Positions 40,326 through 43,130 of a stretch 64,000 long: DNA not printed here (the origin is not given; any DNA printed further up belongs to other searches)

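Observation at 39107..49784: IslA-like glycyl radical enzyme locus with an unexplained accessory gene set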

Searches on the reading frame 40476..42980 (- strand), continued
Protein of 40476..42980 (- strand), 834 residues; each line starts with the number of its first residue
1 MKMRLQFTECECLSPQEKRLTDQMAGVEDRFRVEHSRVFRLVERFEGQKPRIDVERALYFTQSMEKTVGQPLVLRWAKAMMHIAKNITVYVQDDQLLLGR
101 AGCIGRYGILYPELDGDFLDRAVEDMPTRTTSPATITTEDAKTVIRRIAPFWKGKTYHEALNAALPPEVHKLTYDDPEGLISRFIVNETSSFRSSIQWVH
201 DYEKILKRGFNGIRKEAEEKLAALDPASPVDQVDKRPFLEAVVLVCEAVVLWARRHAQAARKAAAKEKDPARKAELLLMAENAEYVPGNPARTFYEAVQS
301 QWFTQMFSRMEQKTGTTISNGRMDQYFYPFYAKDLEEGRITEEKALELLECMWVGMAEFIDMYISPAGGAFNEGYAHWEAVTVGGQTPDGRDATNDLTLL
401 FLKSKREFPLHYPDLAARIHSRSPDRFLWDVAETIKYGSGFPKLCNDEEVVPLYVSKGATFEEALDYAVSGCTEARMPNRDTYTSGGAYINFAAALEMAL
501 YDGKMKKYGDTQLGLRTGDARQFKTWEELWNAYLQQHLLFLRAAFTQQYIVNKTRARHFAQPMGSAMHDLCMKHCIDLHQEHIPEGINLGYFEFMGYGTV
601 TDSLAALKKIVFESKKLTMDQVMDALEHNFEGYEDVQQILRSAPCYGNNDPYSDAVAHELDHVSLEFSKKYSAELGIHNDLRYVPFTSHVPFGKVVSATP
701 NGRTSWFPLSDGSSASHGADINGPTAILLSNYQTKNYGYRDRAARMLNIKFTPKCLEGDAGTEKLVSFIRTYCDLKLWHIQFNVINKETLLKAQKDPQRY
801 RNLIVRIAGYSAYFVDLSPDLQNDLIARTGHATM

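Call 48: search_solved_structures(query=window:40476-42980:-, max_evalue=1e-250, show_alignments=3)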
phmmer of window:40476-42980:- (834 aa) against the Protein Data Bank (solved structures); distinct sequences matched with E-value up to 1e-250: 3.
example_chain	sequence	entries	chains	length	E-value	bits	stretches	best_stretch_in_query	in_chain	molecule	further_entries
7kq3_A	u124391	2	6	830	0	1583.2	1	10-833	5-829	Isethionate sulfite-lyase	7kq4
5ymr_B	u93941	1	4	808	0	1487.1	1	30-834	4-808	Formate acetyltransferase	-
6lon_B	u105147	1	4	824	0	1197.8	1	8-833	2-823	PFL2/glycerol dehydratase family glycyl radical enzyme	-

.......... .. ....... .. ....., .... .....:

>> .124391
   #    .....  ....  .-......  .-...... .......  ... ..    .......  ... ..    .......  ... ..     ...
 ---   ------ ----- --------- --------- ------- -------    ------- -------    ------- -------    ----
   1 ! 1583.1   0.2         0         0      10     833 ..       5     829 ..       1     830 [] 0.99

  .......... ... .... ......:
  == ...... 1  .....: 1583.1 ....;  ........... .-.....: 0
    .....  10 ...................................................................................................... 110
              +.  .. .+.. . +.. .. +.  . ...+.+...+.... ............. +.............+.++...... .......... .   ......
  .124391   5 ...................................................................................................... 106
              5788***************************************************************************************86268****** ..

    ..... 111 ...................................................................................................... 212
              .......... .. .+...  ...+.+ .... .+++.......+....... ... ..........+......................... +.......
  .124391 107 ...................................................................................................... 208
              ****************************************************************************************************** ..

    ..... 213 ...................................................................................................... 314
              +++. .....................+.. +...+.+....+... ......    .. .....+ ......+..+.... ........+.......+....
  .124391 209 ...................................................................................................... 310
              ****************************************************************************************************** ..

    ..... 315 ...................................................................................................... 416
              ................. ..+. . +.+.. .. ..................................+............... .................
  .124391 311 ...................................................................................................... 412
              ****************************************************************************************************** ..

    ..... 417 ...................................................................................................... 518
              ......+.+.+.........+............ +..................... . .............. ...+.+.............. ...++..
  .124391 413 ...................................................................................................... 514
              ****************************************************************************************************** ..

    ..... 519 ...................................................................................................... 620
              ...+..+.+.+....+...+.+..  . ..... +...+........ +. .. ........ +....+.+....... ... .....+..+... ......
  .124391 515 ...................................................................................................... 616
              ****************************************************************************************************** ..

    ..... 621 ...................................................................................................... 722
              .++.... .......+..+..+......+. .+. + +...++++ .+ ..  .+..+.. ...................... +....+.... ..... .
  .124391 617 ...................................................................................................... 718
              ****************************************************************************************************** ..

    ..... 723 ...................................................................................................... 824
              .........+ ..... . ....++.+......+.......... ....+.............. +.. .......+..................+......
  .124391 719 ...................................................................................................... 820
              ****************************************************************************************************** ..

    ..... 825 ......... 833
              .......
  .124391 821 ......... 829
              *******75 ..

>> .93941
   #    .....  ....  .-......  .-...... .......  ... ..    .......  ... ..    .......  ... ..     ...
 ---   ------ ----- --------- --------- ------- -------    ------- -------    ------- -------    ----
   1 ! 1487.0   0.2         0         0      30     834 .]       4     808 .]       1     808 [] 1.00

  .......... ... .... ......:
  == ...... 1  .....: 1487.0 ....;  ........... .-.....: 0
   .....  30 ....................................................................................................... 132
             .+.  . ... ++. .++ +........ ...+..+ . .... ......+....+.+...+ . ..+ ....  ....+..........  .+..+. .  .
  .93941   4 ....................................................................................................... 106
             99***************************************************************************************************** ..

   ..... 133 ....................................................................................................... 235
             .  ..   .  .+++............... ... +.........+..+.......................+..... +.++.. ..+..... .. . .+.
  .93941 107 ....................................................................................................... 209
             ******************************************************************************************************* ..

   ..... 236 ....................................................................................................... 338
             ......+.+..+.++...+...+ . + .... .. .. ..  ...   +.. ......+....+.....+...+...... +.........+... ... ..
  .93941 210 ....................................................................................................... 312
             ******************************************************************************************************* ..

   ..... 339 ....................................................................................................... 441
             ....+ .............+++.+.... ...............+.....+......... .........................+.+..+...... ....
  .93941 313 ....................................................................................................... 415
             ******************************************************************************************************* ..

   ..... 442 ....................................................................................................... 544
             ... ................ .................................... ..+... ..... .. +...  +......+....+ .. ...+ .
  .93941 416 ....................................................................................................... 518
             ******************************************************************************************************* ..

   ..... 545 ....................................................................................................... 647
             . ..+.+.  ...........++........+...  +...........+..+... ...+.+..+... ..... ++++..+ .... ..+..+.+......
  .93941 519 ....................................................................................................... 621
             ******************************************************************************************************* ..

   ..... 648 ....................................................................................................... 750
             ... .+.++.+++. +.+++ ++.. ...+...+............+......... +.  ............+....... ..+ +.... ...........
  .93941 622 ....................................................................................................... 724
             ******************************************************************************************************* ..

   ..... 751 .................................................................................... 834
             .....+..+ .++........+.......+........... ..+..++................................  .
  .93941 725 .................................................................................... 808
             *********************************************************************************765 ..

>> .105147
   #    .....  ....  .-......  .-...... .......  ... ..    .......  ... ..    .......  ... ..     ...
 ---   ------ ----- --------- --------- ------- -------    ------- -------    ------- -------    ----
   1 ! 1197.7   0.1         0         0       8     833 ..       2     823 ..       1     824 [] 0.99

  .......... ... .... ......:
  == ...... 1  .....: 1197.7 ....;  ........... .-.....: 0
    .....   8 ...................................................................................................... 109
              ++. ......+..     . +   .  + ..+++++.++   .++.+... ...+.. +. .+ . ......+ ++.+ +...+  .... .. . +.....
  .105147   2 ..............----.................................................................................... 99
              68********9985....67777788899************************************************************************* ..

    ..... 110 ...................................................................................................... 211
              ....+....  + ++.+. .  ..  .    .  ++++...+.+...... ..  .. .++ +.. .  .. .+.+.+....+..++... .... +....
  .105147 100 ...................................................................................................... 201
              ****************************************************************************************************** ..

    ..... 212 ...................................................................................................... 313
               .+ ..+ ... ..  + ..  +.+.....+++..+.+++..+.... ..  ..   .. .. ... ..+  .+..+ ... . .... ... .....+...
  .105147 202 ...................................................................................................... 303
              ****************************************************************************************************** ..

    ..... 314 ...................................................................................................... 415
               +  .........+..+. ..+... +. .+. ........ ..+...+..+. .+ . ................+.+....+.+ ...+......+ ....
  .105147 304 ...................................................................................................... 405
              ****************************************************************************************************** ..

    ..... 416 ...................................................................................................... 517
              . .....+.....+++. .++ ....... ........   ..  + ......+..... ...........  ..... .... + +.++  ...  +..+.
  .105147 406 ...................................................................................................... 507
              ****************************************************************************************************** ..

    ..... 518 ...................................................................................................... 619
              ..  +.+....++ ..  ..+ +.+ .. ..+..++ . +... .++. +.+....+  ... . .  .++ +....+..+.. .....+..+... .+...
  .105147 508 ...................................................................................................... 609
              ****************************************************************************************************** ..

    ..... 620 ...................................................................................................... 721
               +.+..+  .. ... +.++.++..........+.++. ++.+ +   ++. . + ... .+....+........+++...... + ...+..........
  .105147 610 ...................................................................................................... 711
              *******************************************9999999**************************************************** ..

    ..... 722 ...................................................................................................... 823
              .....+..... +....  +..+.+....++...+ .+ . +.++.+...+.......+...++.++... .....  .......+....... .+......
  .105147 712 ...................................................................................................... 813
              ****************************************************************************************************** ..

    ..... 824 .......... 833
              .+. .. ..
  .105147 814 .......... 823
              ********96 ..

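Call 93: find_related_loci(query=window:40476-42974:-, collection=metagenome_contigs, flank=10000)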
Query window:40476-42974:- (832 aa) in metagenome_contigs; peptide patterns used: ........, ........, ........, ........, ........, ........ (x = any residue, [..] = any of these).
467 stretches matched a pattern; 453 encode a relative of the query (tblastn E <= 1e-3); the best 80 are kept; 80 distinct loci.
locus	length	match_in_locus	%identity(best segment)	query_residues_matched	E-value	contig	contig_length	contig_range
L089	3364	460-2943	85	5-832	0e+0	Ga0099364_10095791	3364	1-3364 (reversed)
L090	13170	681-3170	84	3-832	0e+0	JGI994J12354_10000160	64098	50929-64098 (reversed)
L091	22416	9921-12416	83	1-832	0e+0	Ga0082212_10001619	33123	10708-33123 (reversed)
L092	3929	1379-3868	82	3-832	0e+0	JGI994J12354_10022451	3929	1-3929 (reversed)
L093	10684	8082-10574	81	3-832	0e+0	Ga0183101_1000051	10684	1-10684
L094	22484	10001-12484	81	6-832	0e+0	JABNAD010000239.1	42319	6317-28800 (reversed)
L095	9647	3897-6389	81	3-832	0e+0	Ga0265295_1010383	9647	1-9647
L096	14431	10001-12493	81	3-832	0e+0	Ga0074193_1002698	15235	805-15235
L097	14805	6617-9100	81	6-832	0e+0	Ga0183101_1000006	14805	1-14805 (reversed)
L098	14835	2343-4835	81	3-832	0e+0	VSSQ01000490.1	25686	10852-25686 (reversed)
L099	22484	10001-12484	81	6-832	0e+0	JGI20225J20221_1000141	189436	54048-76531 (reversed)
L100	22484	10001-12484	81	6-832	0e+0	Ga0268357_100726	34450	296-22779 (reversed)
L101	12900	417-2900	81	6-832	0e+0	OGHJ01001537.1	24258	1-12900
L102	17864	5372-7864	81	3-832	0e+0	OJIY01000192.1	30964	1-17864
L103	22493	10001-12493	80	3-832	0e+0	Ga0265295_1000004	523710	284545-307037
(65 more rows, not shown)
